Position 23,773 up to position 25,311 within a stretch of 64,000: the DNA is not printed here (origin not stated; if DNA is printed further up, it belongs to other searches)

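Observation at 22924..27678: Sulfur-carrier-protein-dependent cysteine and probable homocysteine biosynthesis cluster with an unprocessed-looking carrier C-terminus (…GGAN)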

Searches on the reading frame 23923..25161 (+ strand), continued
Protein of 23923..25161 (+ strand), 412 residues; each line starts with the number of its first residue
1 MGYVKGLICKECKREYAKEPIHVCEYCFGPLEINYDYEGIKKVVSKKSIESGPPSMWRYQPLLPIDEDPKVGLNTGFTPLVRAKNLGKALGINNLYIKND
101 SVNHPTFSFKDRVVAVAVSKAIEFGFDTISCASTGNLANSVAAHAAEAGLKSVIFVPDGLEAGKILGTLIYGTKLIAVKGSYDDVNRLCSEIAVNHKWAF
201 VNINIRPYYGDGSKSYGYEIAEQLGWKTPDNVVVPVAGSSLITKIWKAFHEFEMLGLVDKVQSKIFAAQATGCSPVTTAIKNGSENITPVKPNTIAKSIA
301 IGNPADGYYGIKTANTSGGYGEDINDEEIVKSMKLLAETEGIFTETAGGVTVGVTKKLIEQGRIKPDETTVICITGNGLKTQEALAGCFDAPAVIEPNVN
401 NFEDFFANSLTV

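Call 29: search_solved_structures(query=window:23923-25161:+, max_evalue=1e-30, show_alignments=5)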
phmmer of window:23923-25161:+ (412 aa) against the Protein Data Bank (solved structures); distinct sequences matched with E-value up to 1e-30: 5.
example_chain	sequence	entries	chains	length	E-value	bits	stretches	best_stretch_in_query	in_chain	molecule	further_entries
2zsj_A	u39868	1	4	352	3.6e-61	210.9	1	58-399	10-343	Threonine synthase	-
1uim_A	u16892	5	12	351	1.2e-57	199.2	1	53-385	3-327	Threonine Synthase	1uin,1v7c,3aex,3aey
6cgq_A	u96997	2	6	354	6.8e-56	193.5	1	57-390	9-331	Threonine synthase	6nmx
2d1f_A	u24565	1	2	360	2.2e-51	178.6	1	55-392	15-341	Threonine synthase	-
1e5x_A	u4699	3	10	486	1.7e-34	123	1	61-383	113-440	THREONINE SYNTHASE | THREONINE SYNTHASE 1, CHLOROPLASTIC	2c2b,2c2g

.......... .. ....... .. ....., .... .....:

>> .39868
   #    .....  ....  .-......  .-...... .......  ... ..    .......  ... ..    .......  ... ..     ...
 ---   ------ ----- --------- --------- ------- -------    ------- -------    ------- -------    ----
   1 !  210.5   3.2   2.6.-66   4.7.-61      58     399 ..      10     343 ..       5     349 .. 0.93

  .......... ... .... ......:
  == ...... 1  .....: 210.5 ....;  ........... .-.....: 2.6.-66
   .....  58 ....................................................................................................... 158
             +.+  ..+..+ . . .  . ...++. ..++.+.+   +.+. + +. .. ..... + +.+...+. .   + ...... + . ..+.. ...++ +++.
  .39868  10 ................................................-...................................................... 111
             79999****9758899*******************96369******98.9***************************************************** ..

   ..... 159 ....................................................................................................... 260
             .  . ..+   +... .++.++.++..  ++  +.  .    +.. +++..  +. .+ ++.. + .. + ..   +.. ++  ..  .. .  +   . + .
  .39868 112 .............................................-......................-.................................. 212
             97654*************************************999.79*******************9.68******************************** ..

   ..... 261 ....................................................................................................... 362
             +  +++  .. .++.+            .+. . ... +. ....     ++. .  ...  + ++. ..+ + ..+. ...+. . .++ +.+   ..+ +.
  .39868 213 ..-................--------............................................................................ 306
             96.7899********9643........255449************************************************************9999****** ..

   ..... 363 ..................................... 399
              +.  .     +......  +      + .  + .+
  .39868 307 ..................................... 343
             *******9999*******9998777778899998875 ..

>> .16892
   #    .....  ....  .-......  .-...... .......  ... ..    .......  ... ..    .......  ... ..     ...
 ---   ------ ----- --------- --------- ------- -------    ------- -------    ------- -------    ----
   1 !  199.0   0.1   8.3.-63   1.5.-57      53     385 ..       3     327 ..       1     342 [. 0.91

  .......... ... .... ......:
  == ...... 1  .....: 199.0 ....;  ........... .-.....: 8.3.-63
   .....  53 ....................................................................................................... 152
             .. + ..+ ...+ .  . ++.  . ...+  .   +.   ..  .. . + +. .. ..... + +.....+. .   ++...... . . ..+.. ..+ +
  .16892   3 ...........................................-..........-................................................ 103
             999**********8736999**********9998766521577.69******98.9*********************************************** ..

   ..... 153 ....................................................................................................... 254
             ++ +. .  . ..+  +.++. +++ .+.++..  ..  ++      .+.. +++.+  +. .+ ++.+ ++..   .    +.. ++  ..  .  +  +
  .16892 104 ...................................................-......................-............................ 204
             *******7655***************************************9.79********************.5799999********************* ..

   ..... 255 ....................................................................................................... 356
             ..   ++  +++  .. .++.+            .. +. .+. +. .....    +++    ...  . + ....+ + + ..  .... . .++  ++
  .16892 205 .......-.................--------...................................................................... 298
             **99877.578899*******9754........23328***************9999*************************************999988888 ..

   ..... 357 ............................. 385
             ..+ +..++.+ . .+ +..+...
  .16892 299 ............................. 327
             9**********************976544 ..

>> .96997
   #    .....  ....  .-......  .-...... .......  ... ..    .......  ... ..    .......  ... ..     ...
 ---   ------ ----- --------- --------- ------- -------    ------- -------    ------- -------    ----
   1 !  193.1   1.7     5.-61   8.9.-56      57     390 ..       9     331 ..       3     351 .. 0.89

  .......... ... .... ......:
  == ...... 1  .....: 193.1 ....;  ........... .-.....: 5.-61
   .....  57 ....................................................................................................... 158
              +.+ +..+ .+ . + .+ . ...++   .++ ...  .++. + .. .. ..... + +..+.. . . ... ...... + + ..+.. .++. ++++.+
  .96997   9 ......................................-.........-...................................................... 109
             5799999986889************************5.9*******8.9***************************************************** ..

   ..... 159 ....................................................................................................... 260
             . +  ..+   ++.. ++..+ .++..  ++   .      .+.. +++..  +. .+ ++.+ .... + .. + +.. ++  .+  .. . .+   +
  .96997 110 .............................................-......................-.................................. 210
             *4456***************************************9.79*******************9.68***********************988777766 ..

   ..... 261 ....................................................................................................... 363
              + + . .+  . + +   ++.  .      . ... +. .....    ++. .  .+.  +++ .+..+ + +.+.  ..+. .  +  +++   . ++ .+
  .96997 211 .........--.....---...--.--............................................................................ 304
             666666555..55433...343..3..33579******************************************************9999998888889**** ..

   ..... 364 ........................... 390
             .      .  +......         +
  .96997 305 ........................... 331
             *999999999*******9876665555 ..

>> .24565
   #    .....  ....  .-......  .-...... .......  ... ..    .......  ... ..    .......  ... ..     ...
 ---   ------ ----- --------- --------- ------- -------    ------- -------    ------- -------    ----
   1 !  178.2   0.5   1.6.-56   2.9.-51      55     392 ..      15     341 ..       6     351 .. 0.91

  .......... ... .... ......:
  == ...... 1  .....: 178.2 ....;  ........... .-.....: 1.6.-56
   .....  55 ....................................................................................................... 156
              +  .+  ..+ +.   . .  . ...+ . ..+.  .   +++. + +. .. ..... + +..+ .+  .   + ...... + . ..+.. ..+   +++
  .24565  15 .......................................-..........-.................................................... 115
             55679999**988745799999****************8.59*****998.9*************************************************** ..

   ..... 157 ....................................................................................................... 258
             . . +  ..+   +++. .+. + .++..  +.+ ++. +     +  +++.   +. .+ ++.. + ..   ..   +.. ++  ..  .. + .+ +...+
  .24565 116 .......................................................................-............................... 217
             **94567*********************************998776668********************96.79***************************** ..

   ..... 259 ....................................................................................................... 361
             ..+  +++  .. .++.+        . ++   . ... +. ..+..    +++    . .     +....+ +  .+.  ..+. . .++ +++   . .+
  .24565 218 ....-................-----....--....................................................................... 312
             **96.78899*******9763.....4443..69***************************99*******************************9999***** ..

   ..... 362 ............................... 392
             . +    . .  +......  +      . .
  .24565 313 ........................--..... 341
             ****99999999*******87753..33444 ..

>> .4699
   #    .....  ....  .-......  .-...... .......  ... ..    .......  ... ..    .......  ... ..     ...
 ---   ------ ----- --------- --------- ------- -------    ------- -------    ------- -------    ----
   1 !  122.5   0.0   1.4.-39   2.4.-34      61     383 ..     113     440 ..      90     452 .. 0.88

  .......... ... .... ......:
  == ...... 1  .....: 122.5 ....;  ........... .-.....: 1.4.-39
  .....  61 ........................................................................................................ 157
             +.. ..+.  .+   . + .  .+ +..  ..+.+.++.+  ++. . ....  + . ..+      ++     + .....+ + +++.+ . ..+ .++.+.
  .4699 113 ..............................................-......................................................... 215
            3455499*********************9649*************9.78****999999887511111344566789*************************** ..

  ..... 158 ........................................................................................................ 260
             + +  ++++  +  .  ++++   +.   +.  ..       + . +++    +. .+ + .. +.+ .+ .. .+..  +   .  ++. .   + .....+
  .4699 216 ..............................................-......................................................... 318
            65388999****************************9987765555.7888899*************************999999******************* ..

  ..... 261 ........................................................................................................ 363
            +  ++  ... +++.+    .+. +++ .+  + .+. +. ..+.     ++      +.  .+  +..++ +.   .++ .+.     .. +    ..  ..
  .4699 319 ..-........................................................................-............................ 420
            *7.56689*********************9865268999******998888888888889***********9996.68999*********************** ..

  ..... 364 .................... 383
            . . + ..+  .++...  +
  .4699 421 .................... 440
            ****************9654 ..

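Call 32: find_related_loci(query=A1, collection=genome_contigs, flank=10000)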
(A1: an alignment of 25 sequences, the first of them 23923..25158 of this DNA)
Query A1 (412 aa) in genome_contigs; peptide patterns used: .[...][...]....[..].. (x = any residue, [..] = any of these).
600 stretches matched a pattern (row limit reached: there are more); 600 encode a relative of the query (tblastn E <= 1e-3); the best 80 are kept; 80 distinct loci.
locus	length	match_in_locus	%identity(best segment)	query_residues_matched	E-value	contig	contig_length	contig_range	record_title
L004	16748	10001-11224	64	1-408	0e+0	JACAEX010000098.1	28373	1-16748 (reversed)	MAG: Syntrophaceae bacterium isolate L.E.D.62 k119_1478426, whole genome shotgun sequence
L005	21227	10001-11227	65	1-409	0e+0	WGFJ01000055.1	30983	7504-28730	MAG: Deltaproteobacteria bacterium isolate S146_80 k151_273020, whole genome shotgun sequence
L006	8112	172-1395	62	1-408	3e-180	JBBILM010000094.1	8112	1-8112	MAG: Nitrospirota bacterium isolate EPF170215_bin_209 NODE_7320_length_8112_cov_9.708576, whole genome shotgun sequence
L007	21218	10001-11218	63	1-406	4e-180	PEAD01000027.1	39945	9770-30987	MAG: Nitrospirae bacterium MYbin3 scaffold155, whole genome shotgun sequence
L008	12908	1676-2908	63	1-407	1e-178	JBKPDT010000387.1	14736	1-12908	MAG: Candidatus Methylomirabilota bacterium isolate GB_EKS_MAG_00017 GB_EKS_000000056804, whole genome shotgun sequence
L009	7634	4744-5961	65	1-405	3e-179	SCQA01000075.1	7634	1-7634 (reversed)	MAG: bacterium isolate DP16D_bin.2 DP16D_bin.2-28690, whole genome shotgun sequence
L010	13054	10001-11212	64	1-404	2e-177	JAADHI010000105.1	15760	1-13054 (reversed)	MAG: Candidatus Manganitrophaceae bacterium isolate M_MetaBat.18 contig-127_5752, whole genome shotgun sequence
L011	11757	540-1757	64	1-406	1e-176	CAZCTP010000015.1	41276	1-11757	MAG TPA_asm: uncultured Thermodesulfobacteriota bacterium isolate binchicken_co172_233 genome assembly, contig: NODE_582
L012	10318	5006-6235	62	1-410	4e-175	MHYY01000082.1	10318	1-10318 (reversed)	MAG: Planctomycetes bacterium RIFCSPLOWO2_12_38_17 rifcsplowo2_12_sub10_scaffold_2443, whole genome shotgun sequence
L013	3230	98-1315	62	1-406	0e+0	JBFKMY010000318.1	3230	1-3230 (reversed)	MAG: Thermodesulfovibrionia bacterium isolate Mix_sand22.2022.08.D.6 k141_225125_length_3230_cov_10.0000, whole genome s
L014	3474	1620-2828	63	1-403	0e+0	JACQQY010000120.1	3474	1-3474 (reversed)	MAG: Candidatus Omnitrophota bacterium isolate NC_groundwater_1345_Ag_S-0.2um_53_61 S_p2_S4_coassembly_k141_4145137, who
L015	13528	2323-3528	63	1-402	5e-174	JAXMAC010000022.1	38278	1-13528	MAG: Candidatus Brocadiaceae bacterium isolate STL-AMX1 opera.44.fa-22, whole genome shotgun sequence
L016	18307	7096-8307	63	3-406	1e-173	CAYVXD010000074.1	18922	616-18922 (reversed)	MAG TPA_asm: uncultured Candidatus Sumerlaeota bacterium isolate binchicken_co34_487 genome assembly, contig: NODE_4660_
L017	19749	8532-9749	61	1-406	4e-172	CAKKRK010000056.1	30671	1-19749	Nitrospiraceae bacterium isolate Hainich-H41-bin216-1 genome assembly, contig: H41-bin216_1_Hain_H41_02um_R2_850_length_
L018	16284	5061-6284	61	1-408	1e-171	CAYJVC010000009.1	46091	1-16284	MAG TPA_asm: uncultured Planctomycetia bacterium isolate ERP125453_co1_451 genome assembly, contig: NODE_565_length_4609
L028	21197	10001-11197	60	4-403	1e-166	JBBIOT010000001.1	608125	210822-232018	MAG: Caldimicrobium sp. isolate AR170220_bin_286 NODE_1_length_608125_cov_9.68986, whole genome shotgun sequence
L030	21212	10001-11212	59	1-404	2e-166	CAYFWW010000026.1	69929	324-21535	MAG TPA_asm: uncultured Actinomycetota bacterium isolate ERP108616_co1_424 genome assembly, contig: k119_1669616, whole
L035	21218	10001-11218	60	1-406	6e-165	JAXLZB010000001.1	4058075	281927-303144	MAG: Nitrospiraceae bacterium isolate STL-NOB1 C1.213.fa-1, whole genome shotgun sequence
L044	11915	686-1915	60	1-410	6e-164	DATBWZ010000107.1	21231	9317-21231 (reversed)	MAG TPA_asm: bacterium isolate SMAG_U7554 k141_1709317, whole genome shotgun sequence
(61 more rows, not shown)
